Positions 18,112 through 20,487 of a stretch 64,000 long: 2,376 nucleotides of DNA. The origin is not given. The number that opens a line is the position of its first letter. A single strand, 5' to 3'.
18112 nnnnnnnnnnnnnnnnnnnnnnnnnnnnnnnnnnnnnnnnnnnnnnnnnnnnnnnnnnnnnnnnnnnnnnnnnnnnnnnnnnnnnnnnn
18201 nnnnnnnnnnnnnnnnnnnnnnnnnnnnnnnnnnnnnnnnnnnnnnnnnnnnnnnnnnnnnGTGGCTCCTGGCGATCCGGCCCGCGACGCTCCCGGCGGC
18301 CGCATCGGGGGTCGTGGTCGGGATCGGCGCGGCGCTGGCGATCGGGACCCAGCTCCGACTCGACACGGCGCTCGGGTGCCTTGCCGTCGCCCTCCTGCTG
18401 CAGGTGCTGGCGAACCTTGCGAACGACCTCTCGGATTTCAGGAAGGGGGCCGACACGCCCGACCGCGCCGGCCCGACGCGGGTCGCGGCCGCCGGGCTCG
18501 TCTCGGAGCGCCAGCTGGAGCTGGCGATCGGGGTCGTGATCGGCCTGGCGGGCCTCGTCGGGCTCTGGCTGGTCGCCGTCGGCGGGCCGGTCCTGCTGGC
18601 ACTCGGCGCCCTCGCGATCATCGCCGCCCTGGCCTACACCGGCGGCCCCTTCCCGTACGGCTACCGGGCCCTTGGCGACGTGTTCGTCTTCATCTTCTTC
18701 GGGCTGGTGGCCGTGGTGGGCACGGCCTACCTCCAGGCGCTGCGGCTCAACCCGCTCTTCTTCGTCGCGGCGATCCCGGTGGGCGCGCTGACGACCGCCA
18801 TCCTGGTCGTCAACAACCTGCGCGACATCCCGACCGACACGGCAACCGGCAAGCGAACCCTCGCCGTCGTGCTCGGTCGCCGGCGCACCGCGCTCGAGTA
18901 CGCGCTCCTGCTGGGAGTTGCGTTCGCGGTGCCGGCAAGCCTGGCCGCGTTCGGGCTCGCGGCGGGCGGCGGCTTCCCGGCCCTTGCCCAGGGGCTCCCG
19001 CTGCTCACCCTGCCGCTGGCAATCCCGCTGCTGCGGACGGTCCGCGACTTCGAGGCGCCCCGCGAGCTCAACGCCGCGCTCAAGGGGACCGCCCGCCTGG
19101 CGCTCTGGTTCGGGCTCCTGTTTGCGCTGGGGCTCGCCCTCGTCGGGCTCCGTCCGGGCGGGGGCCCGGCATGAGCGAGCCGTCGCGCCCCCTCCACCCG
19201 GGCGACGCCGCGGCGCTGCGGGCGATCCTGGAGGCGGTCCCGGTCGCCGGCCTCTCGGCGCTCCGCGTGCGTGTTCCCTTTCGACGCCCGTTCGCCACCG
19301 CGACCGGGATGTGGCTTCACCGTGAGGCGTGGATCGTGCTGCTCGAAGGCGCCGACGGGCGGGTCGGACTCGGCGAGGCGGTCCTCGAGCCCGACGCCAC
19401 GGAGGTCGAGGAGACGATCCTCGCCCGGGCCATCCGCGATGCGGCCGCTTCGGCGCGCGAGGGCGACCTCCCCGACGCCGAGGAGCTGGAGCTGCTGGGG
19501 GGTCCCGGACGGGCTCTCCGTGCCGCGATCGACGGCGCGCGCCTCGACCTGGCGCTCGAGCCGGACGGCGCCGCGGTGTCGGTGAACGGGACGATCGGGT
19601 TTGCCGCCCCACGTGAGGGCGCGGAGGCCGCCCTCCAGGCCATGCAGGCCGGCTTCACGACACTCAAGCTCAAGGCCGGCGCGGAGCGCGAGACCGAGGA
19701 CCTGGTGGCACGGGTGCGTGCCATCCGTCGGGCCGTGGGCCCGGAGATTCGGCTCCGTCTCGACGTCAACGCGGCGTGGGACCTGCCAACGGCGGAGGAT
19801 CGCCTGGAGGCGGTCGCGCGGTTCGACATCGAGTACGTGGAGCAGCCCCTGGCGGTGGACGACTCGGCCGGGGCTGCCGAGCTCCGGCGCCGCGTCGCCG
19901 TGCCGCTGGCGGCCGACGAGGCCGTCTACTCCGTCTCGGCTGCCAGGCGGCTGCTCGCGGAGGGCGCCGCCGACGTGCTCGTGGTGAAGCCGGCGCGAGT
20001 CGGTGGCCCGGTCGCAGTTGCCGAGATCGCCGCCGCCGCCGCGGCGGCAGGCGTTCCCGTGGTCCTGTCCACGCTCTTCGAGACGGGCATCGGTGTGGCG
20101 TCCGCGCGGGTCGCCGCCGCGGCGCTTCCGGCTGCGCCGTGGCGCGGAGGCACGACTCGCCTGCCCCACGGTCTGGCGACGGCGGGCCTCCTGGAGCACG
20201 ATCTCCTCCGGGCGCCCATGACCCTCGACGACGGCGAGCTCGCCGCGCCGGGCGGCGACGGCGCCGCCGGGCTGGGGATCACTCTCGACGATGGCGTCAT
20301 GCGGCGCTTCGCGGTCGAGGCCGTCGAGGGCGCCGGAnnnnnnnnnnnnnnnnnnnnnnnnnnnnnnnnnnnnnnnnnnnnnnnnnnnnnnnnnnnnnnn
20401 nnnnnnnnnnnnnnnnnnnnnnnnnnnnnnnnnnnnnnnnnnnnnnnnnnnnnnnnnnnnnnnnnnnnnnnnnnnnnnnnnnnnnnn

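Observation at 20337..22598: MenE (OSB-CoA ligase) carries a C-terminal alpha/beta-hydrolase domain although a MenH-like hydrolase is already present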

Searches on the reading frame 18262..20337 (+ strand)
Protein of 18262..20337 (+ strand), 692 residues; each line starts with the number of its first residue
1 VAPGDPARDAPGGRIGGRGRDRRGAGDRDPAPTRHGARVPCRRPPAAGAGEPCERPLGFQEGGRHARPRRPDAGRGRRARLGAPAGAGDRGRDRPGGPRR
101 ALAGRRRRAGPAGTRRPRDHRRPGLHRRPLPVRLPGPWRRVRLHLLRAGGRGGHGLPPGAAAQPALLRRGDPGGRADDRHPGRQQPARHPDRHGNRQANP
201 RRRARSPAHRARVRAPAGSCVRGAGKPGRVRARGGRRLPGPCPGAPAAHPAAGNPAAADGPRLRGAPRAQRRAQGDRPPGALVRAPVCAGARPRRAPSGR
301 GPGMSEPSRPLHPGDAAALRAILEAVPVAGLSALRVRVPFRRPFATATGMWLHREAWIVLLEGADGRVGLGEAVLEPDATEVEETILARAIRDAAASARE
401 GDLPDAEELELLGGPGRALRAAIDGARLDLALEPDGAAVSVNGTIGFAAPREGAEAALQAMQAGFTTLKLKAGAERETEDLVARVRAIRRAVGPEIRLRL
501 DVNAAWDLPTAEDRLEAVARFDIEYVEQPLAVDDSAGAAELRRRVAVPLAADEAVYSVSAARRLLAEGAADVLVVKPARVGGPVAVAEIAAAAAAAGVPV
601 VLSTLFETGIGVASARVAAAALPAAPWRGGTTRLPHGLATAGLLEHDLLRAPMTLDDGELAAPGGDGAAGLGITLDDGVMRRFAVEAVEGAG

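Call 5: search_protein_families(library=pfam, proteins=[window:18262-20337:+], max_evalue=0.01)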
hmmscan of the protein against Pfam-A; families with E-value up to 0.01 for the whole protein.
window:18262-20337:+ (692 aa): 1 family
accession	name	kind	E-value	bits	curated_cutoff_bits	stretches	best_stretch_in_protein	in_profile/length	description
PF13378.12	MR_MLE_C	-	2.4e-47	161.9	29.4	1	454-677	3-217/219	Enolase C-terminal domain-like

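Call 7: search_protein_families(library=ncbifam, proteins=[window:18262-20337:+], max_evalue=0.001)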
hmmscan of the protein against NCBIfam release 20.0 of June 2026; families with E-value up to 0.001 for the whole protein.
window:18262-20337:+ (692 aa): 18 families
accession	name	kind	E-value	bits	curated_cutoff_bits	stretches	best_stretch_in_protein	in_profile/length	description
NF002782.0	PRK02901.1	equivalog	6.8e-40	137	288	1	419-662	60-290/328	o-succinylbenzoate synthase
TIGR02534.1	mucon_cyclo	subfamily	1.4e-36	126.3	334.95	1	455-680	148-362/368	muconate/chloromuconate family cycloisomerase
NF002739.0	PRK02714.1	equivalog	3.9e-29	102.1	259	1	456-622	125-290/320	o-succinylbenzoate synthase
TIGR01927.1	menC_gam_Gplu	equivalog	5.3e-26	91.6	130.55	1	335-624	2-285/307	o-succinylbenzoate synthase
TIGR01928.1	menC_lowGC_arch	equivalog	3.9e-25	88.6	200.65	1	335-626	2-303/325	o-succinylbenzoate synthase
NF047820.1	TalGalacDh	equivalog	7.6e-24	84.3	500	1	455-610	157-311/371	L-talarate/galactarate dehydratase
NF042940.1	racemase_DgcA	equivalog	5.1e-21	75.2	400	1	335-620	5-286/323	N-acetyl-D-Glu racemase DgcA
NF040866.1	AraD_Arch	equivalog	1.5e-18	66.9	650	1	460-685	159-371/372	arabinonate dehydratase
NF010624.0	PRK14017.1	equivalog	9.6e-17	61.1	311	1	441-684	116-361/382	galactonate dehydratase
NF043002.1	HProlDhtase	equivalog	2.1e-15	56.4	500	1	445-620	139-309/366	cis-3-hydroxy-L-proline dehydratase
NF003473.0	PRK05105.1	equivalog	2.5e-15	56.3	236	1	457-624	129-293/331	o-succinylbenzoate synthase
NF040790.2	glucon_galact_dh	equivalog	2.9e-12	46.1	750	1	475-602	171-298/390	bifunctional D-gluconate/D-galactonate dehydratase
NF011708.0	PRK15129.1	equivalog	6e-12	45.2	343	1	365-625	37-290/321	L-Ala-D/L-Glu epimerase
NF041118.1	A_G_epim_Thtga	equivalog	6.8e-12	45.2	500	1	441-615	130-302/341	L-Ala-D/L-Glu epimerase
NF047905.1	SucbenSynMenCBdel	equivalog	8.7e-09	35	500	1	462-595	120-246/327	o-succinylbenzoate synthase MenC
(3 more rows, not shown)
